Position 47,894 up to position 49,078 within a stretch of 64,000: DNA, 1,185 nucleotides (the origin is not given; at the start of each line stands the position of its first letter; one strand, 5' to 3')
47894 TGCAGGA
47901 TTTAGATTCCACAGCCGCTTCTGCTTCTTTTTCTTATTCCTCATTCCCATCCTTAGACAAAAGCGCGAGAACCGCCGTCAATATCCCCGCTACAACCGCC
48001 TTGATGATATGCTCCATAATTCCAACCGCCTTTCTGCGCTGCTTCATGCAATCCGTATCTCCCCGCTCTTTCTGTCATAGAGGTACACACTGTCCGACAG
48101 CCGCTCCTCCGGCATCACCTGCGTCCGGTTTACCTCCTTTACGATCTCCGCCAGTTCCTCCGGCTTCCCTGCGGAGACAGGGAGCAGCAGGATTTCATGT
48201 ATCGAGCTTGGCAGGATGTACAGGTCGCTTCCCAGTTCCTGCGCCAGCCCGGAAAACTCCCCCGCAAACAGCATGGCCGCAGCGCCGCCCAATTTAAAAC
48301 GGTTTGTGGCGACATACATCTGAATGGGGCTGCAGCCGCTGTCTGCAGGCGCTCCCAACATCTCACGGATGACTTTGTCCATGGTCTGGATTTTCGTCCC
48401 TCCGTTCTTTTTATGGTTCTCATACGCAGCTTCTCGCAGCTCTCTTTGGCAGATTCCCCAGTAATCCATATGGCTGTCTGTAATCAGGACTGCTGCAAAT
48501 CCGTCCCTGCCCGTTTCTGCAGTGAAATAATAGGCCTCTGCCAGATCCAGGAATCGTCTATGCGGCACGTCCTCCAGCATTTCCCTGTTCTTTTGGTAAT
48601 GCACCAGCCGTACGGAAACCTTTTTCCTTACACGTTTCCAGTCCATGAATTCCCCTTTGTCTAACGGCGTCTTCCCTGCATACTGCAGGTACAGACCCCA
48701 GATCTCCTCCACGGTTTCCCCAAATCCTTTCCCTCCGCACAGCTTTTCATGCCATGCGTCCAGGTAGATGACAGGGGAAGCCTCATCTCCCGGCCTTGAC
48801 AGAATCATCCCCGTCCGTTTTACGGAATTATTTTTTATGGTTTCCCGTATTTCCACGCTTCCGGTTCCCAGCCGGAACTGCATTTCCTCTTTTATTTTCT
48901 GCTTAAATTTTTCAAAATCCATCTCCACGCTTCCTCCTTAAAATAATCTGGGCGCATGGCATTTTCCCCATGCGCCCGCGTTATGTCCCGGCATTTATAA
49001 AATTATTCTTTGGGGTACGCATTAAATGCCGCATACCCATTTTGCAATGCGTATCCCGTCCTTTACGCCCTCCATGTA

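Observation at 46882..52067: Co-oriented cargo block Rpn nuclease, DUF5688, small ORF, Rad52 annealase, YqaJ exonuclease and DUF932: a leading-region or anti-defence-like module without any phage structural genes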

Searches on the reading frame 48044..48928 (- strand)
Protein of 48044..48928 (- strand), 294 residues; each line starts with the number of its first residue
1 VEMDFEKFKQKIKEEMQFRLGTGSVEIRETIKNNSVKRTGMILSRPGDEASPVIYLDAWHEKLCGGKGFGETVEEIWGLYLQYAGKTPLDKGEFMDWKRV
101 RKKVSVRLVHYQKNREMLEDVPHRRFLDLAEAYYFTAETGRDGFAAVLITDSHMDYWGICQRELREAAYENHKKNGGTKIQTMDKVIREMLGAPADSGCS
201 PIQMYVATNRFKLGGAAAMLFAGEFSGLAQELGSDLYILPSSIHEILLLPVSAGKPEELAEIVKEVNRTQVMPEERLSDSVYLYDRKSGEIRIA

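Call 4: search_protein_families(library=pfam, proteins=[window:48044-48928:-], max_evalue=0.01)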
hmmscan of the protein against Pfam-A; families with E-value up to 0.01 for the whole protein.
window:48044-48928:- (294 aa): 1 family
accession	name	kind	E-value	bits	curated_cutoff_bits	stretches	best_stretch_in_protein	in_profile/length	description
PF18941.5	DUF5688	-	1.7e-84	284.3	34.5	1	5-286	1-290/290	Family of unknown function (DUF5688)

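Call 5: search_protein_families(library=ncbifam, proteins=[window:48044-48928:-], max_evalue=0.01)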
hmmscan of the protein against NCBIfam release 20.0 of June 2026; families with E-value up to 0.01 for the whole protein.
window:48044-48928:- (294 aa): 0 families

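Call 6: search_protein_families(library=phrogs, proteins=[window:48044-48928:-], max_evalue=0.001)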
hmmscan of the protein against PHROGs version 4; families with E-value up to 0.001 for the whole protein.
window:48044-48928:- (294 aa): 0 families

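Call 19: find_related_loci(query=window:48044-48928:-, collection=viral_contigs, flank=10000)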
Query window:48044-48928:- (294 aa) in viral_contigs; peptide patterns used: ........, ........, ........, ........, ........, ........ (x = any residue, [..] = any of these).
44 stretches matched a pattern, but none encodes a relative of the query by tblastn (E <= 1e-3).

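Call 21: find_homologous_proteins(query=window:48044-48928:-, max_evalue=0.00001)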
Query window:48044-48928:- (294 aa): 1653 proteins with E <= 0.00001 among 3130 candidates; the best 120 are listed.
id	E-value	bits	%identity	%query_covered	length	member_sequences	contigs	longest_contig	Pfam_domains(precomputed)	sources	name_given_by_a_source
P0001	2.2e-192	656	100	99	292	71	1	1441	PF18941.6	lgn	-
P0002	2.1e-184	629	95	99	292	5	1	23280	PF18941.6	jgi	-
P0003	2.3e-164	564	98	86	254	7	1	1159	PF18941.6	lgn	-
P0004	1.8e-163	561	85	94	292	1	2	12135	PF18941.6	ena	-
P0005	2.5e-162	557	83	99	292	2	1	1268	PF18941.6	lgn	-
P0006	3.8e-114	399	100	59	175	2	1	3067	PF18941.6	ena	-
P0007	4.6e-113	395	69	88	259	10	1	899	PF18941.6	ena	-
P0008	7.3e-107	375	60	99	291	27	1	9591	PF18941.6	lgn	-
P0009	1.1e-106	374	59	94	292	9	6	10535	PF18941.6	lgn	-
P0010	8.2e-105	368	59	99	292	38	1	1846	PF18941.6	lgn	-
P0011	1.5e-101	357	58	99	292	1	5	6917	PF18941.6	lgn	-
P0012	8.7e-93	329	52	99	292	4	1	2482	PF18941.6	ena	-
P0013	1.1e-76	276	47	93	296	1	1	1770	PF18941.6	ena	-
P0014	1.4e-72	262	45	99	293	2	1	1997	PF18941.6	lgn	-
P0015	5.8e-72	260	44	99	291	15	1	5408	PF18941.6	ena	-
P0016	2.4e-71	258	43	98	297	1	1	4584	PF18941.6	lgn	-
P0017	6.7e-70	254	44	98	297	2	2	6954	PF18941.6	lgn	-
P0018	8.0e-70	253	45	96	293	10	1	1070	PF18941.6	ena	-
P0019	3.2e-68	248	44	99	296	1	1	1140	PF18941.6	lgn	-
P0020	6.0e-68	247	42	98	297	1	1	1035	PF18941.6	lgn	-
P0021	1.2e-66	243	42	99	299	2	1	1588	PF18941.6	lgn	-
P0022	1.3e-66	243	43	99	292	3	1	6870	PF18941.6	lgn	-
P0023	1.7e-66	242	43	99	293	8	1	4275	PF18941.6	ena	-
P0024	2.7e-65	239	41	99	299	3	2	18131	PF18941.6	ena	-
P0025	2.7e-64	235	41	99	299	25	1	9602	PF18941.6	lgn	-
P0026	6.7e-64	234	40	99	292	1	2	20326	PF18941.6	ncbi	-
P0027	1.0e-63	233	41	99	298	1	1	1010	PF18941.6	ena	-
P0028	2.7e-63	232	41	99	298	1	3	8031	PF18941.6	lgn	-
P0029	7.7e-63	230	40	99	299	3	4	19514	PF18941.6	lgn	-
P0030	2.4e-62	229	40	99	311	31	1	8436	PF18941.6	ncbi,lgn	-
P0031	2.5e-62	229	42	99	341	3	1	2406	PF18941.6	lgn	-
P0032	3.5e-62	228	41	99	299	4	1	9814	PF18941.6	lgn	-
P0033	5.2e-62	228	41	99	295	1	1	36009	PF18941.6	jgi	-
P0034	2.0e-61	226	41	99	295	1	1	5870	PF18941.6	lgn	-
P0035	2.5e-61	226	40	100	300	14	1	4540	PF18941.6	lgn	-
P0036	8.5e-61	224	38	99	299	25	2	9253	PF18941.6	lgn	-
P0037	6.8e-60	221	40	99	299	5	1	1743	PF18941.6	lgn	-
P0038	2.5e-59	219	39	99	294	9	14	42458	PF18941.6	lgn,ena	-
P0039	3.3e-58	215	39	99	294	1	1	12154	PF18941.6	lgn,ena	-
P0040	3.9e-58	215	41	99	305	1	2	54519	PF18941.6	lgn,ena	-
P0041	2.7e-57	212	48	76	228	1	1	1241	PF18941.6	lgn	-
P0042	2.4e-56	209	38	99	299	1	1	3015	PF18941.6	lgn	-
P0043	2.4e-56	209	38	99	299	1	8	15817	PF18941.6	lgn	-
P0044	4.5e-56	208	38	99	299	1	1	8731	PF18941.6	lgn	-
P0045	1.4e-55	207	38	99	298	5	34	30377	PF18941.6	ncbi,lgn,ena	-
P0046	8.3e-55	204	53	59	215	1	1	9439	PF18941.6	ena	-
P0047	5.2e-54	202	38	99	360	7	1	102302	PF18941.6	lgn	-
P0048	6.8e-54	201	38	98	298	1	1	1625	PF18941.6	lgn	-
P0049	7.8e-54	201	36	98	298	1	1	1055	PF18941.6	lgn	-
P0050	4.4e-53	198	38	99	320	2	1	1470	PF18941.6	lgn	-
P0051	7.3e-53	198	39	99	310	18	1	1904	PF18941.6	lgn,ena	-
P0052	1.1e-52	197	36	98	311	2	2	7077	PF18941.6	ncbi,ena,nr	ncbi:MAG: hypothetical protein IKU83_01740 [Lachnospiraceae bacterium]|nr:hypothetical protein [Lach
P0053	1.2e-52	197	33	99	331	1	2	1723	PF18941.6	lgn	-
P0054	1.4e-52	197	37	98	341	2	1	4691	PF18941.6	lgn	-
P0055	2.1e-52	196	37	99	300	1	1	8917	PF18941.6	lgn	-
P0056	4.3e-52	195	34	99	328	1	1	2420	PF18941.6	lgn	-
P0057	5.3e-52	195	37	99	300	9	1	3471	PF18941.6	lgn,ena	-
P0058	6.0e-52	195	38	98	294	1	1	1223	PF18941.6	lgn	-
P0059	6.4e-52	195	37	99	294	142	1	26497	PF18941.6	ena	-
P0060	1.2e-51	194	37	99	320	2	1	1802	PF18941.6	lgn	-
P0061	1.4e-51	194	37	99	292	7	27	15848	PF18941.6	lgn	-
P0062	1.6e-51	193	36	98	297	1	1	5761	PF18941.6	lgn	-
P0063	2.0e-51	193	37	99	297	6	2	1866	PF18941.6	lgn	-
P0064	2.3e-51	193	39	99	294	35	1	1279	PF18941.6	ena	-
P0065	3.6e-51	192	37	99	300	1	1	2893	PF18941.6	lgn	-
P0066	4.0e-51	192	38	99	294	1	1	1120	PF18941.6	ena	-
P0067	4.0e-51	192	36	98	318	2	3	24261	PF18941.6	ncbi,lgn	-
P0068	4.5e-51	192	36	99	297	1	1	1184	PF18941.6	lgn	-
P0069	6.7e-51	191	36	98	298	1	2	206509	PF18941.6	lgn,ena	-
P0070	7.4e-51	191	37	99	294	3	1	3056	PF18941.6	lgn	-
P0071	1.3e-50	190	36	99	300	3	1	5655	PF18941.6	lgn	-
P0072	2.7e-50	189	36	99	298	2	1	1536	PF18941.6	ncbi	-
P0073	3.3e-50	189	36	100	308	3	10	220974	PF18941.6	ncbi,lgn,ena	-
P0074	3.8e-50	189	34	99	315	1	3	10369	PF18941.6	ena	-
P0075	5.1e-50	188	38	99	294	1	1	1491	PF18941.6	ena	-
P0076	5.3e-50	188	37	99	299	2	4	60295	PF18941.6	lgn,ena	-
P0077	6.2e-50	188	38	96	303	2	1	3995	PF18941.6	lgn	-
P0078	6.7e-50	188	37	99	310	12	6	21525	PF18941.6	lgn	-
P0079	8.0e-50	188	38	97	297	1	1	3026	PF18941.6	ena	-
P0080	9.5e-50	188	36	99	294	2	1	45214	PF18941.6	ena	-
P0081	1.0e-49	187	37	99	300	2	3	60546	PF18941.6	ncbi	-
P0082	1.3e-49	187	38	99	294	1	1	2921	PF18941.6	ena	-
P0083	1.4e-49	187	37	97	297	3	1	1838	PF18941.6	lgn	-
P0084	1.7e-49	187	36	99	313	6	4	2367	PF18941.6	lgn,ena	-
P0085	2.5e-49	186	35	98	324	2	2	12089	PF18941.6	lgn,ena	-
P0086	3.0e-49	186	36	97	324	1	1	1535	PF18941.6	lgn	-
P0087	3.2e-49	186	34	99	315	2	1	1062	PF18941.6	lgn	-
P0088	4.8e-49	185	35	99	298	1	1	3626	PF18941.6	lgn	-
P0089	5.4e-49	185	36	99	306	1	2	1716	PF18941.6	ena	-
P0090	7.2e-49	185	34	99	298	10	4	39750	PF18941.6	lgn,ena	-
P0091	7.6e-49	185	35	99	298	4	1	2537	PF18941.6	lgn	-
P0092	7.7e-49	185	36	98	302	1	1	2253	PF18941.6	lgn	-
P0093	1.0e-48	184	37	99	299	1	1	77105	PF18941.6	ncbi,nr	ncbi:MAG: DUF5688 family protein [Lachnospiraceae bacterium]|nr:DUF5688 family protein [Lachnospirac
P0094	1.1e-48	184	36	97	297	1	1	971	PF18941.6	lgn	-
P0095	1.1e-48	184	35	98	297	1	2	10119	PF18941.6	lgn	-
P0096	1.2e-48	184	34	99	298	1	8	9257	PF18941.6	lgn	-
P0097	1.2e-48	184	35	99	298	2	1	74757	PF18941.6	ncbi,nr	ncbi:MAG: DUF5688 family protein [Lachnospiraceae bacterium]|nr:DUF5688 family protein [Lachnospirac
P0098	1.5e-48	184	35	99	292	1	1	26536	PF18941.6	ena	-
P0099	1.5e-48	184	38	93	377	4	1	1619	PF18941.6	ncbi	-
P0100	1.7e-48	183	36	97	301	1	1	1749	PF18941.6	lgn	-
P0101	2.1e-48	183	36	97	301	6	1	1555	PF18941.6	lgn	-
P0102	2.5e-48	183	38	99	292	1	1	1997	PF18941.6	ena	-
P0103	2.6e-48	183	34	99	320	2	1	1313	PF18941.6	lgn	-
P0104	3.0e-48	183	36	97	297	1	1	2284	PF18941.6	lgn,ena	-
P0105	4.2e-48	182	35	99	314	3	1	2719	PF18941.6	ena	-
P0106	4.3e-48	182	37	97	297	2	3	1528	PF18941.6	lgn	-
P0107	4.7e-48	182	34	99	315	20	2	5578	PF18941.6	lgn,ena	-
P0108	5.4e-48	182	35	99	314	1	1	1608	PF18941.6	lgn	-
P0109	5.4e-48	182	36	100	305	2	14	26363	PF18941.6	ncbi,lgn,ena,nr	ncbi:MAG: hypothetical protein II966_07500 [Lachnospiraceae bacterium]|nr:hypothetical protein [Lach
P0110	6.0e-48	182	37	100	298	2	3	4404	PF18941.6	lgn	-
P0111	7.3e-48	181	38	97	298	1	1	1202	PF18941.6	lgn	-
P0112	7.6e-48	181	39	97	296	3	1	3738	PF18941.6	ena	-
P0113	8.0e-48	181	36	99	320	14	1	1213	PF18941.6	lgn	-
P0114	9.6e-48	181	36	99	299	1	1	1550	PF18941.6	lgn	-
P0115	1.1e-47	181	34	98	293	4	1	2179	PF18941.6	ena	-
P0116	1.1e-47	181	34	99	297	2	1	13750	PF18941.6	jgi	jgi:hypothetical protein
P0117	1.1e-47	181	35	99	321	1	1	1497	PF18941.6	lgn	-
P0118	1.2e-47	181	36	99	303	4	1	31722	PF18941.6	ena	-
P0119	1.3e-47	181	35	99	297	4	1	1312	PF18941.6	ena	-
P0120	1.5e-47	180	35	99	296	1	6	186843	PF18941.6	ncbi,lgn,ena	-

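Call 23: find_encoding_contigs(protein=P0002, flank=10000, max_places=3)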
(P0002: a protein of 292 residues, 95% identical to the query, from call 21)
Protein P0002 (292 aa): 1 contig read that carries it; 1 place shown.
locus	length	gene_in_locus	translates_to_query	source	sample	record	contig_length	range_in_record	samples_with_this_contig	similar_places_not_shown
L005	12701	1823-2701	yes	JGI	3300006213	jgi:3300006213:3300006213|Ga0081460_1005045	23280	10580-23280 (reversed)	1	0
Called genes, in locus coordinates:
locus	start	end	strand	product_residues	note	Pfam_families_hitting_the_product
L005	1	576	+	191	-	?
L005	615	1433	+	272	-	-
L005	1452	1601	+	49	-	-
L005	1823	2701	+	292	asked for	PF18941:DUF5688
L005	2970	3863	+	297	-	-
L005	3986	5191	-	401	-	PF14659:Phage_int_SAM_3, PF00589:Phage_integrase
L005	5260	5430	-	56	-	PF12728:HTH_17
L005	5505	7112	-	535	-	-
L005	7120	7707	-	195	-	-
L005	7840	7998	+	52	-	-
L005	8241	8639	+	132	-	-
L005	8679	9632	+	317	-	-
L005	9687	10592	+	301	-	PF19293:CdaA_N, PF02457:DAC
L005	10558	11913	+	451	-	PF07949:YbbR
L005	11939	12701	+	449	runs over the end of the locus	PF02878:PGM_PMM_I, PF02879:PGM_PMM_II, PF02880:PGM_PMM_III, PF00408:PGM_PMM_IV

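Call 24: find_encoding_contigs(protein=P0004, flank=10000, max_places=3)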
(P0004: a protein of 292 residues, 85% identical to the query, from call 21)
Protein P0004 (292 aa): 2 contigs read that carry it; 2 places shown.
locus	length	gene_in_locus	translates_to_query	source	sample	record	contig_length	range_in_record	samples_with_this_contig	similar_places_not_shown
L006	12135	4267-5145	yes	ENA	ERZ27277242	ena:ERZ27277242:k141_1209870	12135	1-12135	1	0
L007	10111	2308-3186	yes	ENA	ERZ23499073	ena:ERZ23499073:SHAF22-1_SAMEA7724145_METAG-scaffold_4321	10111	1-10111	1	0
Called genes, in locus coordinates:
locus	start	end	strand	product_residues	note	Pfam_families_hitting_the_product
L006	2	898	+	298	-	?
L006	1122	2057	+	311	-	PF06067:DUF932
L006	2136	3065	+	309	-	PF09588:YqaJ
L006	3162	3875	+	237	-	-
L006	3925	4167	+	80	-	-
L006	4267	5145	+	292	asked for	PF18941:DUF5688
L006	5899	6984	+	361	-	-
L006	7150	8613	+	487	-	PF14532:Sigma54_activ_2 (weak), PF20720:nSTAND3 (weak)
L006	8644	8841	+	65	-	PF09035:Tn916-Xis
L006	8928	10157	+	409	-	PF02920:Integrase_DNA, PF14659:Phage_int_SAM_3, PF00589:Phage_integrase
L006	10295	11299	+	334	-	PF12784:PDDEXK_2 (weak)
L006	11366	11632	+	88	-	PF03683:UPF0175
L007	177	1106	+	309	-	PF09588:YqaJ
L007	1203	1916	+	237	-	-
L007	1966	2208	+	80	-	-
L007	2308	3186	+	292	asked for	PF18941:DUF5688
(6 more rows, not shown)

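Call 25: find_encoding_contigs(protein=P0073, flank=10000, max_places=3)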
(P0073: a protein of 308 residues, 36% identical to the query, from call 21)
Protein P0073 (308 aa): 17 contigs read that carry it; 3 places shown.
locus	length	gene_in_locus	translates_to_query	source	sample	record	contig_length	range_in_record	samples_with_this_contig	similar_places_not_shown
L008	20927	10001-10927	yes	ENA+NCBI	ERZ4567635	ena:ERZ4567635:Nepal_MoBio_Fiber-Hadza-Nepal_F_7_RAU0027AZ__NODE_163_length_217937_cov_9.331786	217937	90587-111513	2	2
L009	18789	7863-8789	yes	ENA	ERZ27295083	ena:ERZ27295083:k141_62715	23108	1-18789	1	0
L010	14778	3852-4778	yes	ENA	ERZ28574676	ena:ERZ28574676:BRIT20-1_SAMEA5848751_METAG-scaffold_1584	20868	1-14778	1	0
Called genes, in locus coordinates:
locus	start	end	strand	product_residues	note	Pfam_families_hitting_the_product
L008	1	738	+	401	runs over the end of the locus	PF13527:Acetyltransf_9, PF00583:Acetyltransf_1 (weak), PF17668:Acetyltransf_17, PF13530:SCP2_2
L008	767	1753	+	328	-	PF06144:DNA_pol3_delta, PF21694:DNA_pol3_delta_C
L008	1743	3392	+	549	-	PF00150:Cellulase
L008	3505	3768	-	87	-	PF01649:Ribosomal_S20p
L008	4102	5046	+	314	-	PF03418:Peptidase_A25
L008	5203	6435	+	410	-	PF07454:SpoIIP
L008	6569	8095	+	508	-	PF01546:Peptidase_M20, PF07687:M20_dimer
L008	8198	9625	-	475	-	PF00392:GntR, PF00155:Aminotran_1_2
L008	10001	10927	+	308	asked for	PF18941:DUF5688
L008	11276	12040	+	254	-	PF01479:S4, PF00849:PseudoU_synth_2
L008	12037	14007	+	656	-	PF22745:Nlig-Ia, PF01653:DNA_ligase_aden, PF03120:OB_DNA_ligase, PF14520:HHH_5 (faint), PF12826:HHH_2, PF00533:BRCT, PF16589:BRCT_2 (weak), PF12738:PTCB-BRCT (weak)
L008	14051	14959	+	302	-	PF04204:HTS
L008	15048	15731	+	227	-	PF02163:Peptidase_M50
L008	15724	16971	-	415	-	PF00817:IMS, PF11798:IMS_HHH (weak), PF11799:IMS_C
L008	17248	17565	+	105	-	-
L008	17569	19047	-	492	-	PF01554:MatE (faint), PF01943:Polysacc_synt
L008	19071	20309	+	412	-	PF00266:Aminotran_5, PF01212:Beta_elim_lyase (weak)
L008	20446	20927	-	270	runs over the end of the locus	PF02811:PHP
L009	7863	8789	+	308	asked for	PF18941:DUF5688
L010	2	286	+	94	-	?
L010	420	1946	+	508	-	PF01546:Peptidase_M20, PF07687:M20_dimer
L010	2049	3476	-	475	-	PF00392:GntR, PF00155:Aminotran_1_2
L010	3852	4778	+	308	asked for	PF18941:DUF5688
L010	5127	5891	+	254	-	PF01479:S4, PF00849:PseudoU_synth_2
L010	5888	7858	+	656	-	PF22745:Nlig-Ia, PF01653:DNA_ligase_aden, PF03120:OB_DNA_ligase, PF14520:HHH_5 (faint), PF12826:HHH_2, PF00533:BRCT, PF16589:BRCT_2 (weak), PF12738:PTCB-BRCT (weak)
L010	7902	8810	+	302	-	PF04204:HTS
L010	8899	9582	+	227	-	PF02163:Peptidase_M50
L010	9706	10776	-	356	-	-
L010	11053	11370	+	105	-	-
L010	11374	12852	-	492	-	PF01554:MatE (faint), PF01943:Polysacc_synt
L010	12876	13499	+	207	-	-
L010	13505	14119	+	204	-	PF00266:Aminotran_5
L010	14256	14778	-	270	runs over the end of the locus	PF02811:PHP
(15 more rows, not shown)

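Call 26: find_encoding_contigs(protein=P0038, flank=10000, max_places=3)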
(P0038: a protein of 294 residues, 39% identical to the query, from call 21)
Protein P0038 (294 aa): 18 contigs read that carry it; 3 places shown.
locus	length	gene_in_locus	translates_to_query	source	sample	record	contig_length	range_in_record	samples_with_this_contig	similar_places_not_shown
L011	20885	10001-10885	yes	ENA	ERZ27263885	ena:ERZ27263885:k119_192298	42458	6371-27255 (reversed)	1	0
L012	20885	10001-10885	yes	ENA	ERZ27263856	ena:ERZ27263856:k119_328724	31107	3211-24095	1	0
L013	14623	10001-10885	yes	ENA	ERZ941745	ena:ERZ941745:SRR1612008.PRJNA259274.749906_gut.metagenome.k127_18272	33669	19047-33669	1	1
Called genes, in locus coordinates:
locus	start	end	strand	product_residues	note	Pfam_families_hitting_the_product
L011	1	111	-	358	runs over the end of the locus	PF03033:Glyco_transf_28, PF04101:Glyco_tran_28_C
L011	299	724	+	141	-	-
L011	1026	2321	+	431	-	PF08239:SH3_3, PF07486:Hydrolase_2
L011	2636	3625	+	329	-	PF02729:OTCace_N, PF00185:OTCace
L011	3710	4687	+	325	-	PF08279:HTH_11, PF13412:HTH_24 (weak), PF03099:BPL_LplA_LipB, PF16917:BPL_LplA_LipB_2 (weak), PF02237:BPL_C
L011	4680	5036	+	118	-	PF19642:DUF6145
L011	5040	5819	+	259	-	PF03309:Pan_kinase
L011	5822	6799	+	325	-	PF01207:Dus, PF01180:DHO_dh (faint), PF01680:SOR_SNZ (faint), PF00977:His_biosynth (weak)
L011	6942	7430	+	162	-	PF03449:GreA_GreB_N, PF01272:GreA_GreB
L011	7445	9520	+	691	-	PF01336:tRNA_anti-codon, PF00152:tRNA-synt_2, PF01588:tRNA_bind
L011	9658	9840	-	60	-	PF12728:HTH_17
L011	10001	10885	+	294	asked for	PF18941:DUF5688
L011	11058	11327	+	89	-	PF08765:Mor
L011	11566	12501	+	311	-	-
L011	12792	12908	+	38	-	-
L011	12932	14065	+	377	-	PF03193:RsgA_GTPase (faint), PF00735:Septin (faint), PF00350:Dynamin_N (faint), PF01926:MMR_HSR1, PF04548:AIG1 (weak), PF05128:DUF697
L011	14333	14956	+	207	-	PF00239:Resolvase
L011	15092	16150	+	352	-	-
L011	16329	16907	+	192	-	-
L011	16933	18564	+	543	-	PF08706:D5_N (faint), PF19263:DUF5906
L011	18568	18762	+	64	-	PF09035:Tn916-Xis, PF12728:HTH_17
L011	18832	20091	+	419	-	PF02920:Integrase_DNA, PF13495:Phage_int_SAM_4 (weak), PF14659:Phage_int_SAM_3, PF00589:Phage_integrase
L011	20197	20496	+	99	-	PF04221:RelB (weak)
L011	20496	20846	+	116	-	PF05016:ParE_toxin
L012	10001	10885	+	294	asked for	PF18941:DUF5688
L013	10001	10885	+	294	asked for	PF18941:DUF5688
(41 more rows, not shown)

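Call 55: predict_structure(alignment_id=A2)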
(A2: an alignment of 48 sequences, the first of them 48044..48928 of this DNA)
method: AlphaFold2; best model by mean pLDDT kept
length: 294 residues; sequences in the alignment: 48
mean_pLDDT: 91.2   pTM: 0.84
mean pLDDT of the five models: 91.2, 91.2, 90.3, 90.2, 89.5
residues with pLDDT >= 90: 220; 70-90: 57; 50-70: 17; < 50: 0
segments of 3 or more residues with pLDDT < 50: none
pLDDT, mean of each block of 10 residues (from residue 1): 88 96 92 90 85 90 93 94 74 91 96 94 97 88 81 98 98 93 87 66 87 92 97 97 95 96 95 94 98 98
secondary structure, 60 per line:
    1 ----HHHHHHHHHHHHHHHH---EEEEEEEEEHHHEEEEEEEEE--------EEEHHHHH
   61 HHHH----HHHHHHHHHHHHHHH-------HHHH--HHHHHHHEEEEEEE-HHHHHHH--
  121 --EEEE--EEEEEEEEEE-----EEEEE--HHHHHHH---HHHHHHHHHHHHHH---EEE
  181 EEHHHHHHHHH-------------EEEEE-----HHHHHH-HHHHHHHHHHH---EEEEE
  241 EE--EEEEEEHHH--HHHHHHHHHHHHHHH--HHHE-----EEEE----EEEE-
elements in order: H5-20 E24-32 E36-44 E53-55 H56-64 H69-83 H91-94 H97-103 E104-110 H112-118 E123-126 E129-138 E144-148 H151-157 H161-174 E178-182 H183-191 E205-209 H215-220 H222-232 E236-242 E245-250 H256-270 E282-285 E290-293

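Call 62: search_solved_structures(query=A2, max_evalue=10)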
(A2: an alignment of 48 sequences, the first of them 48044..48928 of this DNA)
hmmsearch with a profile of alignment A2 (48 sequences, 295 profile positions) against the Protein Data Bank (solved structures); distinct sequences matched with E-value up to 10: 15.
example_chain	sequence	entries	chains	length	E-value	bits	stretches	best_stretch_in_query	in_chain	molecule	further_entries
2mwg_A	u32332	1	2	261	0.14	14.7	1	25-115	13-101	Blue-light photoreceptor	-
9b8r_E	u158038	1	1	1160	0.18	14.3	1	68-146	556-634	DNA polymerase epsilon catalytic subunit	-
7r3x_A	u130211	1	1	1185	0.18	14.3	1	68-146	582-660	DNA polymerase epsilon catalytic subunit A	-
7r3y_A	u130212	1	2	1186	0.18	14.3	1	68-146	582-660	DNA polymerase epsilon catalytic subunit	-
6h1v_A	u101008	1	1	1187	0.18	14.3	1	68-146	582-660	DNA polymerase epsilon catalytic subunit A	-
6i8a_A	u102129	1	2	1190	0.19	14.3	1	68-146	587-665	DNA polymerase epsilon catalytic subunit A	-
6g0a_A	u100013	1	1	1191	0.19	14.3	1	68-146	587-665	DNA polymerase epsilon catalytic subunit A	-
6qib_A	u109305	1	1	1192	0.19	14.3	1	68-146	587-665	DNA polymerase epsilon catalytic subunit A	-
4ptf_A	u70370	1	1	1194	0.19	14.3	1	68-146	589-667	DNA polymerase epsilon catalytic subunit A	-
8b77_A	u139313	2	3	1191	0.19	14.2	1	68-146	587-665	DNA polymerase epsilon catalytic subunit A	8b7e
6s2e_A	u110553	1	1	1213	0.19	14.2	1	68-146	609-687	DNA polymerase epsilon catalytic subunit A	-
6s2f_A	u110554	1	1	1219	0.19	14.2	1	68-146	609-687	DNA polymerase epsilon catalytic subunit A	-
4m8o_A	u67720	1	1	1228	0.19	14.2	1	68-146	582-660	DNA polymerase epsilon catalytic subunit A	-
4gcz_A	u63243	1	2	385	0.22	14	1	25-115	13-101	Blue-light photoreceptor, Sensor protein fixL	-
1yzg_A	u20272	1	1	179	0.64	12.5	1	140-217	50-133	ADP-ribosylation factor-like 8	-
